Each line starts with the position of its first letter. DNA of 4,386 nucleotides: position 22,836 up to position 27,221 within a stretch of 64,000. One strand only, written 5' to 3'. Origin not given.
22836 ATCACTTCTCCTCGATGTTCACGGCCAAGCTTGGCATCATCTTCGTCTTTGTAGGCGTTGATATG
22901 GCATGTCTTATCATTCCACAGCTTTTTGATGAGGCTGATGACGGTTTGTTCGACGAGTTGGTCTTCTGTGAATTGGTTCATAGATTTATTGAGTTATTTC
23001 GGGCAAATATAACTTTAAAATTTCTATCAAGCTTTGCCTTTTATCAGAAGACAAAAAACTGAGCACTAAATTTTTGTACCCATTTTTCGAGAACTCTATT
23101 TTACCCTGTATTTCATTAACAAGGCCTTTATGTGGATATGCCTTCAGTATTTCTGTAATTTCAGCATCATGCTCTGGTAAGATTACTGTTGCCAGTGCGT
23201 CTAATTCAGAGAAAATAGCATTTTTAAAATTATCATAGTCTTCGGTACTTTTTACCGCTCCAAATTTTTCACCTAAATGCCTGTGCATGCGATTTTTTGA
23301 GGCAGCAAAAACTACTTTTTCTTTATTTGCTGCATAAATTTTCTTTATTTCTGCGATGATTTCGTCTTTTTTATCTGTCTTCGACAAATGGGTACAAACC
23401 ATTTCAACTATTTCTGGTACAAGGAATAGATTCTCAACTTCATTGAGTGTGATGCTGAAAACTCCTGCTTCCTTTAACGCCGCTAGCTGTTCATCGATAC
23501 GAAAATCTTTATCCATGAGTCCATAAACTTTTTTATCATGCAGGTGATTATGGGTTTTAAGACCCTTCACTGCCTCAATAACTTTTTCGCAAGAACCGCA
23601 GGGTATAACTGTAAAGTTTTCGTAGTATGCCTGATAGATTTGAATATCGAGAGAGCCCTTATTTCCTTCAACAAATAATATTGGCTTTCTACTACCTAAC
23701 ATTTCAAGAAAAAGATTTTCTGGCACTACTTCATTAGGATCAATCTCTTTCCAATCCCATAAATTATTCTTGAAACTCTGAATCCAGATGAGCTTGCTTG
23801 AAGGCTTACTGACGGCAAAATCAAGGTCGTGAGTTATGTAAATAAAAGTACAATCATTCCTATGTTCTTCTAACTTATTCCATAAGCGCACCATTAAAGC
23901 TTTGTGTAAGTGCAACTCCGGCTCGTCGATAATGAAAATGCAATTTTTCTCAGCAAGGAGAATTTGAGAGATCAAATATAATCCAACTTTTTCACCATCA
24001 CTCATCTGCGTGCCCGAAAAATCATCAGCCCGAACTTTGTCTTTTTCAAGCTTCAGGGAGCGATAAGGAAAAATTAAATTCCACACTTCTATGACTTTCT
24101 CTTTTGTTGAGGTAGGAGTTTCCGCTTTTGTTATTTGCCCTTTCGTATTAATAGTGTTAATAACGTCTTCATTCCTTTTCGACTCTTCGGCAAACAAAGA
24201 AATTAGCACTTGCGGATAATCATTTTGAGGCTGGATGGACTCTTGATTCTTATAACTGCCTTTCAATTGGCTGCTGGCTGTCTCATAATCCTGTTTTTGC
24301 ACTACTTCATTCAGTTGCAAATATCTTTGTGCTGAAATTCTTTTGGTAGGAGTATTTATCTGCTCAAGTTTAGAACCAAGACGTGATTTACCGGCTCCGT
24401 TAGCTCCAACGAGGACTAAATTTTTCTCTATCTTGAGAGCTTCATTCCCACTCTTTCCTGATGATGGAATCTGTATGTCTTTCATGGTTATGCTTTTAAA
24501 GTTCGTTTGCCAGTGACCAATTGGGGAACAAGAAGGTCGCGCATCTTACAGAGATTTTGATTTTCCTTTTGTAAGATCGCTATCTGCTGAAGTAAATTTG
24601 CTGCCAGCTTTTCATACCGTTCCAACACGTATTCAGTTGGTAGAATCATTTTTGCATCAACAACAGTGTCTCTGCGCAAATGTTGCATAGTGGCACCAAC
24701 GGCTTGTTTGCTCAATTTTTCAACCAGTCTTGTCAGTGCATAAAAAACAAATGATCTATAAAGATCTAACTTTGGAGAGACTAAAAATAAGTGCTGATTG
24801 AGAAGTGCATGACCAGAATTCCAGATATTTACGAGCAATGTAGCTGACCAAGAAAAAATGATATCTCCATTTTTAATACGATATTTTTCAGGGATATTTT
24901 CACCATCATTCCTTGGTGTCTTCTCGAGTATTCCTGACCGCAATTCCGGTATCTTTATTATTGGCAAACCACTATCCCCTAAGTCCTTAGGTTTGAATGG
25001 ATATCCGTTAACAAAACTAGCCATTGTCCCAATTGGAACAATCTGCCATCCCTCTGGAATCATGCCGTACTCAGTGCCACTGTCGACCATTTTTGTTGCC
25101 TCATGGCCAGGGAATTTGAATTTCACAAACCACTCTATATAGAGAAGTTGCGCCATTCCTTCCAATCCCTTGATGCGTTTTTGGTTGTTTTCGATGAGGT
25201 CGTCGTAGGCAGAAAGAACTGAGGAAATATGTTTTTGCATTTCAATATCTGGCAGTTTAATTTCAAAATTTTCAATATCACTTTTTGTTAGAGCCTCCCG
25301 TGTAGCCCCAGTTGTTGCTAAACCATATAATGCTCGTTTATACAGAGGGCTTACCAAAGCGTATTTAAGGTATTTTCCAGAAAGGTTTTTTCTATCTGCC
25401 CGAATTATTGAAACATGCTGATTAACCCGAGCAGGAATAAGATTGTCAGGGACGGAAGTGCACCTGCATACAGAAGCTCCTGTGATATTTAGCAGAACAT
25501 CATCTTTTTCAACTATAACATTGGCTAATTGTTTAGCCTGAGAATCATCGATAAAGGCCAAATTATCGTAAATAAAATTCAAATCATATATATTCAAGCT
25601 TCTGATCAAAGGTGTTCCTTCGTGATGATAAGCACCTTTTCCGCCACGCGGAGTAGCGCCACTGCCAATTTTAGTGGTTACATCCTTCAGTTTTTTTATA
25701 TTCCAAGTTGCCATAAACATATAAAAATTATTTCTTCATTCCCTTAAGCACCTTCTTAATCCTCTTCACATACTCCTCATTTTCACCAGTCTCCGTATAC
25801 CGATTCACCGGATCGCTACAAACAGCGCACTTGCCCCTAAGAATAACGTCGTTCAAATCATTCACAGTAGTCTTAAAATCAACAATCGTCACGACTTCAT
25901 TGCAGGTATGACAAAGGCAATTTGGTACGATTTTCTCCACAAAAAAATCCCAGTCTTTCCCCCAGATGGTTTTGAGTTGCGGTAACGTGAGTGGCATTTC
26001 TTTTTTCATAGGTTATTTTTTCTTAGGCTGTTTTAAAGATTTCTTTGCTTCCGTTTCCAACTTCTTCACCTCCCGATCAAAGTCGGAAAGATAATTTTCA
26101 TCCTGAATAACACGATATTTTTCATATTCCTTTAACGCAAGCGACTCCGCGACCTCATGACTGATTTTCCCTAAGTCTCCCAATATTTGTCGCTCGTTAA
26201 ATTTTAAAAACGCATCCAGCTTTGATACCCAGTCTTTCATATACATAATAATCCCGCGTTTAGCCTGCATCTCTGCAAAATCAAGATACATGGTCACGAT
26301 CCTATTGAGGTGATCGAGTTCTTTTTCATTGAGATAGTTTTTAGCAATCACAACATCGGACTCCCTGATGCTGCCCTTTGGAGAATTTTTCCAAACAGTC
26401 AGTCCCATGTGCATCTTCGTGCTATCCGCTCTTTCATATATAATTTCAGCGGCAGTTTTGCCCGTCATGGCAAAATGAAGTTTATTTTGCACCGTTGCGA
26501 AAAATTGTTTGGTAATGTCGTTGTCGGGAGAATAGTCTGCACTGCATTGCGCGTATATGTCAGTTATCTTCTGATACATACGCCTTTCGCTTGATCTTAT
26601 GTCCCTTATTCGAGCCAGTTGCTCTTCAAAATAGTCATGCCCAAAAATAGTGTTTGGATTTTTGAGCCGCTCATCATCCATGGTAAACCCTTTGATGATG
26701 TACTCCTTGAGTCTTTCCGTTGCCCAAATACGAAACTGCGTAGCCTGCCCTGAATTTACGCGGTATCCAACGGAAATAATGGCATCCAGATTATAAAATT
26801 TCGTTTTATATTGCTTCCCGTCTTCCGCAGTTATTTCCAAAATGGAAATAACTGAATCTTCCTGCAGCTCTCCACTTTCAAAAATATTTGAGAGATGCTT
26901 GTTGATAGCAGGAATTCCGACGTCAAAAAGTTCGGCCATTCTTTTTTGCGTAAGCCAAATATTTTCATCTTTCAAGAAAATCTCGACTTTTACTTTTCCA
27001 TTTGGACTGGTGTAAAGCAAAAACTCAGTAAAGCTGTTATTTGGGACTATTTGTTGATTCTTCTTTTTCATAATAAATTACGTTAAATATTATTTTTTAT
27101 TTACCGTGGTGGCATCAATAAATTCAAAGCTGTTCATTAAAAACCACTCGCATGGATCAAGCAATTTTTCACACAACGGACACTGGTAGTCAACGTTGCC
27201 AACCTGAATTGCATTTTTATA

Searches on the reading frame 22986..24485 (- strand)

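Call 8: search_protein_families(library=pfam, proteins=[window:22986-24485:-], max_evalue=0.001)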
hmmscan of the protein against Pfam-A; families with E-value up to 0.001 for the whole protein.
window:22986-24485:- (499 aa): 4 families
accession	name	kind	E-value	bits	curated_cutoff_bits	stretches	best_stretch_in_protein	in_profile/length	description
PF14491.11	DUF4435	-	7.7e-16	59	27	1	266-479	1-230/238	Protein of unknown function (DUF4435)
PF02463.25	SMC_N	-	1.2e-09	38.4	40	1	23-222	27-200/220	RecF/RecN/SMC N terminal domain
PF13304.12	AAA_21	-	3.3e-09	37.7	27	1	159-221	236-300/304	AAA domain, putative AbiEii toxin, Type IV TA system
PF00005.33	ABC_tran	-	1.7e-05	25.9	25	1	20-189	11-135/137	ABC transporter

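Call 9: search_protein_families(library=padloc, proteins=[window:22986-24485:-], max_evalue=0.01)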
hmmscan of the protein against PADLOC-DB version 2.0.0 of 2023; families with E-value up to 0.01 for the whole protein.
window:22986-24485:- (499 aa): 46 families (the best 25 are shown)
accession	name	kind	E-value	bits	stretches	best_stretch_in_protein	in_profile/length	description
PDLC02982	AriAB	-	4.5e-111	370.2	1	7-498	32-568/570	-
PDLC04135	mad3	-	2.5e-14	51.6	1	53-235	162-337/374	mads_3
PDLC02981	AriAB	-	2.2e-13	47.8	1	160-428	309-595/694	-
PDLC02980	AriA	-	4.5e-13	47.8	1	159-221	236-300/304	-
PDLC02983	AriB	-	1.2e-11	43.2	1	266-465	1-214/236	-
PDLC02914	ATPase-Toprim_I-B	-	5.9e-11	40.2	1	162-398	186-424/443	-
PDLC00265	PtuA1|PtuA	-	2e-10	38.4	1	130-251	277-401/479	AAA ATPase domain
PDLC03878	NsnB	-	3.1e-09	35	1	77-219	115-276/345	-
PDLC04175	HEC-01A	-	5.6e-09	33.5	2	150-203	238-291/363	-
PDLC04244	PDC-M01A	-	1.4e-07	28.7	1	106-206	276-372/482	-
PDLC04164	AriA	-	1.8e-07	29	1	24-237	31-249/253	-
PDLC04239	PDC-M01A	-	2e-07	27.9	1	147-206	376-436/552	-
PDLC02915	ATPase-Toprim_I-B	-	2.2e-07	28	1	86-219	166-294/623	-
PDLC02979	AriA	-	4.1e-07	28.1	1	40-221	192-370/373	-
PDLC02335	AbiLi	-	5.6e-07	26.9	1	18-222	74-239/326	AbiLi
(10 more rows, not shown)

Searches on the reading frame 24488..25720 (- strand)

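Call 8: search_protein_families(library=pfam, proteins=[window:24488-25720:-], max_evalue=0.001)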
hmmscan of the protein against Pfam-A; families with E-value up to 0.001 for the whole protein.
window:24488-25720:- (410 aa): 1 family
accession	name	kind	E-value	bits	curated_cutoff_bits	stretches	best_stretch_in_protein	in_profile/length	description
PF01420.25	Methylase_S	-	8.9e-24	85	22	2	4-187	2-167/168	Type I restriction modification DNA specificity domain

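Call 9: search_protein_families(library=padloc, proteins=[window:24488-25720:-], max_evalue=0.01)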
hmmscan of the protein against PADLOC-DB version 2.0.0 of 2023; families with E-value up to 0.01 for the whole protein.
window:24488-25720:- (410 aa): 122 families (the best 25 are shown)
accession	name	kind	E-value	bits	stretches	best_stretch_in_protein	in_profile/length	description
PDLC03066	Specificity_I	-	4.5e-116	386.2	1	5-405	14-431/441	Type I specificity subunit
PDLC03086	Specificity_I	-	1.9e-69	232.8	1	9-409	6-447/458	Type I specificity subunit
PDLC03068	Specificity_I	-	2.8e-68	228.9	1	4-405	2-394/403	Type I specificity subunit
PDLC03089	Specificity_I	-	3e-66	222.4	1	3-406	1-433/446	Type I specificity subunit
PDLC03168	Specificity_I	-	6.2e-65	218.4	2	5-201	4-194/459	Type I specificity subunit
PDLC03092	Specificity_I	-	1.8e-58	196.8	1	39-405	35-394/397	Type I specificity subunit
PDLC03099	Specificity_I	-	6.6e-58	194.8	2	99-406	75-390/405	Type I specificity subunit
PDLC03163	Specificity_I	-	1.6e-53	180.4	2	3-240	1-239/434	Type I specificity subunit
PDLC03172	Specificity_I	-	2e-50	170.1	1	3-405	2-418/431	Type I specificity subunit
PDLC03195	Specificity_I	-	6.8e-48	161.5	1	5-169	42-204/512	Type I specificity subunit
PDLC03087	Specificity_I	-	5.2e-44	148.8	2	3-189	12-197/418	Type I specificity subunit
PDLC03164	Specificity_I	-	5.9e-43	145.7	1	51-404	38-392/409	Type I specificity subunit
PDLC03107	Specificity_I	-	1.7e-42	143.9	3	225-397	3-177/392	Type I specificity subunit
PDLC03189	Specificity_I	-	4.2e-40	136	2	219-404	4-195/459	Type I specificity subunit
PDLC03063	Specificity_I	-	4.1e-39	132.8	1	137-406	105-356/369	Type I specificity subunit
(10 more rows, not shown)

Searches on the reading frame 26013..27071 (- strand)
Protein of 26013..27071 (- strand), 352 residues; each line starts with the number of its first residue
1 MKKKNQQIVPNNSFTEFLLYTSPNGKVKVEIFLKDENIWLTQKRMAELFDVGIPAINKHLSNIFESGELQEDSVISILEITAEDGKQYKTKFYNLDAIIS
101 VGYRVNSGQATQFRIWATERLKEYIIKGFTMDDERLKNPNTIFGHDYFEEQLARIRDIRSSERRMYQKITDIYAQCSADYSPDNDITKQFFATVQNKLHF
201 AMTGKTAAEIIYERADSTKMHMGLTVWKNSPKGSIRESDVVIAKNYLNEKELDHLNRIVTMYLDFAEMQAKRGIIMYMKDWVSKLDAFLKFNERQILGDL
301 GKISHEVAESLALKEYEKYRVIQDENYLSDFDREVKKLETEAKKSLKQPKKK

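Call 8: search_protein_families(library=pfam, proteins=[window:26013-27071:-], max_evalue=0.001)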
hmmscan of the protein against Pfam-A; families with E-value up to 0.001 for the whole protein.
window:26013-27071:- (352 aa): 1 family
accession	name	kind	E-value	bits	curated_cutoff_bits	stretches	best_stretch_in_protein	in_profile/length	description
PF13310.11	Virulence_RhuM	-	2.7e-111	371.3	33.7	1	73-325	1-249/252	Virulence protein RhuM family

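Call 9: search_protein_families(library=padloc, proteins=[window:26013-27071:-], max_evalue=0.01)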
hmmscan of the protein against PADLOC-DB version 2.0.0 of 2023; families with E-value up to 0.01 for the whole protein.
window:26013-27071:- (352 aa): 38 families (the best 25 are shown)
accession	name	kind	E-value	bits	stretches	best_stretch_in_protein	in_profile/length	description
PDLC04851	PDC-S05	-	2.8e-151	501.4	1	4-343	4-339/342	-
PDLC04868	PDC-S05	-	1.3e-147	489.3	1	15-343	6-334/335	-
PDLC04871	PDC-S05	-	1.7e-145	483.5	1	6-341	122-459/468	-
PDLC04853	PDC-S05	-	3.6e-144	478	1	15-345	6-332/336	-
PDLC04852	PDC-S05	-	3.1e-133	442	1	3-350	3-344/346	-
PDLC04843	PDC-S05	-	6.1e-121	401.7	1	15-344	6-328/330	-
PDLC04864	PDC-S05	-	2.3e-105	349.8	1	70-347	2-275/277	-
PDLC04870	PDC-S05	-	5.5e-92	305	1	11-218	5-210/214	-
PDLC04876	PDC-S05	-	1.3e-74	247.7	1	13-177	6-171/174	-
PDLC04858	PDC-S05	-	3.1e-53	177.2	1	15-141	5-131/138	-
PDLC04854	PDC-S05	-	9.3e-50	167.2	1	16-143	5-135/212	-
PDLC04872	PDC-S05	-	6.1e-49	163.7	1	15-142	5-135/152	-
PDLC04965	PDC-S23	-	6.7e-48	161.8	1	16-160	6-148/327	-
PDLC04964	PDC-S23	-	1.5e-46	157.1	1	16-142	5-134/331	-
PDLC04963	PDC-S23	-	4.4e-45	152.5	1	17-147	4-123/312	-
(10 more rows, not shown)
